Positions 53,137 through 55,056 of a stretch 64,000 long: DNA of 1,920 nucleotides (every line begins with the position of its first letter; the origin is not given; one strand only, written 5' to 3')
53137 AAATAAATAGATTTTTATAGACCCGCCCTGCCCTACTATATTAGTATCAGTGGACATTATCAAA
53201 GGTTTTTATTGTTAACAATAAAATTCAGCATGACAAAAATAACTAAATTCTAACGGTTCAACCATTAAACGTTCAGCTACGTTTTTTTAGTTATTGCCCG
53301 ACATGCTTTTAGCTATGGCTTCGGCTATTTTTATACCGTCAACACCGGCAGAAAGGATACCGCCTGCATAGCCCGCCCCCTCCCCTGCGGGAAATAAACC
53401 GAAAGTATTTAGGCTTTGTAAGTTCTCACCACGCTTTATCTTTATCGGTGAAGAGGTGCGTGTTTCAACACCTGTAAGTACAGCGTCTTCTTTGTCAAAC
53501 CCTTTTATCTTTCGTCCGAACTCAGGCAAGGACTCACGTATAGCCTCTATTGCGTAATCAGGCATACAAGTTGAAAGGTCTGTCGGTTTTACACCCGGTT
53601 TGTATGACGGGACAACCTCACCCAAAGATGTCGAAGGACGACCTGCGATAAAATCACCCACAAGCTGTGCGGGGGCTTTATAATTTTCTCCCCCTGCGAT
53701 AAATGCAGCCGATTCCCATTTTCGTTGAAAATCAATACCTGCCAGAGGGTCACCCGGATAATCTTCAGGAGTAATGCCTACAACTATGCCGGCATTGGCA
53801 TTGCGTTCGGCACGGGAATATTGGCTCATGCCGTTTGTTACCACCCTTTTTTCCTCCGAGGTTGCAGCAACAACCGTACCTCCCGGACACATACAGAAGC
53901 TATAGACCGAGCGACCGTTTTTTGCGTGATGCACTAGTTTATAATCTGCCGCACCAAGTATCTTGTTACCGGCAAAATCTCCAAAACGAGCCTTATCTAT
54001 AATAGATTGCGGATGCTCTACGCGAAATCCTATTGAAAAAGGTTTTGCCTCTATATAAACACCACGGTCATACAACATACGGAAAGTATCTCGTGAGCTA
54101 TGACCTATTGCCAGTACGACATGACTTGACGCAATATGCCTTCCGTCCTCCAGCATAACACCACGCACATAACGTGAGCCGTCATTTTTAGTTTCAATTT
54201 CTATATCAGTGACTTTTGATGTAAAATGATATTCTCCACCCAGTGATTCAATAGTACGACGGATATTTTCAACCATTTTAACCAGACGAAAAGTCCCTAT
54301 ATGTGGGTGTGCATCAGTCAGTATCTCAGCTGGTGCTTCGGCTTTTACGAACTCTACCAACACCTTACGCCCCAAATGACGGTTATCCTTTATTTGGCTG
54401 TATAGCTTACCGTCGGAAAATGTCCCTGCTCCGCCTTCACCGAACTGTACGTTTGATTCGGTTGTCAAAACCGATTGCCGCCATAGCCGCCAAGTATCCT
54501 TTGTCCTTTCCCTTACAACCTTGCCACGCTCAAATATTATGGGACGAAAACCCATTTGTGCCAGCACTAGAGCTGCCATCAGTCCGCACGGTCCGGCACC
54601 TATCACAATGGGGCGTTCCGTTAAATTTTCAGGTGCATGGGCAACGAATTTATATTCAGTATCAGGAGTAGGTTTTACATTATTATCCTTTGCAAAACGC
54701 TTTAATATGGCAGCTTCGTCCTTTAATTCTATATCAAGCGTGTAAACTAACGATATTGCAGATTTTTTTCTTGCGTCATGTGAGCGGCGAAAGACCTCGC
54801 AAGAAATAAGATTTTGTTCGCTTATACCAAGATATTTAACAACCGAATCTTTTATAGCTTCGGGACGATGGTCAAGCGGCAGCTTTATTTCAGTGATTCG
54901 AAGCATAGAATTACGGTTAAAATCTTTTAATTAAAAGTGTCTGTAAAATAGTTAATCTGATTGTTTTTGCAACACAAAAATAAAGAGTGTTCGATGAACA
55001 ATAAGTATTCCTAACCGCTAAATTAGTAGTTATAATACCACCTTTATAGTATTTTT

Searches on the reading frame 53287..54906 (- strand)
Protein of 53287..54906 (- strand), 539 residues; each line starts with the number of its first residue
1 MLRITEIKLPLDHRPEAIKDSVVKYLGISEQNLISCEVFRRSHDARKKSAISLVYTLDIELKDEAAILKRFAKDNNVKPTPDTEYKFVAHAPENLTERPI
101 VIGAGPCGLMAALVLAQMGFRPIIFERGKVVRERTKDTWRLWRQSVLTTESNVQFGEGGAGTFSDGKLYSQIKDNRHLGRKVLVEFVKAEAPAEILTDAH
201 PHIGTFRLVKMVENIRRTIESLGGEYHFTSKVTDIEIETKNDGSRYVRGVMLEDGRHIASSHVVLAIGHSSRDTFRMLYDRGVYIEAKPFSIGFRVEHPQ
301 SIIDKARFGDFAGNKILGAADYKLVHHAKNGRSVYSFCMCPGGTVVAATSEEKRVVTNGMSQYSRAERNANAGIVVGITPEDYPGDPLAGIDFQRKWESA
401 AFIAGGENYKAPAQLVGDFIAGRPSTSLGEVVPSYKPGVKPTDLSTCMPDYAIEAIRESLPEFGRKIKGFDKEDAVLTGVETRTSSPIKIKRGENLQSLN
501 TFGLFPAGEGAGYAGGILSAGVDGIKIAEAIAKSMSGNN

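Call 53: search_protein_families(library=pfam, proteins=[window:53287-54906:-], max_evalue=0.00001)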
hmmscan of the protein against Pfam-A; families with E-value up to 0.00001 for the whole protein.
window:53287-54906:- (539 aa): 6 families
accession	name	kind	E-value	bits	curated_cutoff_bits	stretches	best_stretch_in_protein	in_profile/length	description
PF21688.3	FAD-depend_C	-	1.3e-83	280.5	27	1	289-484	1-197/197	FAD-dependent protein, C-terminal domain-like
PF01266.30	DAO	-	1.1e-09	38.8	27.9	0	201-283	141-217/353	FAD dependent oxidoreductase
PF13738.12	Pyr_redox_3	-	1.1e-06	28.6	30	1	100-186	1-86/305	Pyridine nucleotide-disulphide oxidoreductase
PF01134.28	GIDA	-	1.1e-06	28.4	22.1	0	100-125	3-28/391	Glucose inhibited division protein A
PF07992.20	Pyr_redox_2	-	1.5e-06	28.3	26.1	0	100-273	4-113/291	Pyridine nucleotide-disulphide oxidoreductase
PF03486.20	HI0933_like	-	2.6e-06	27.5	50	0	100-131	4-35/244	HI0933-like protein Rossmann domain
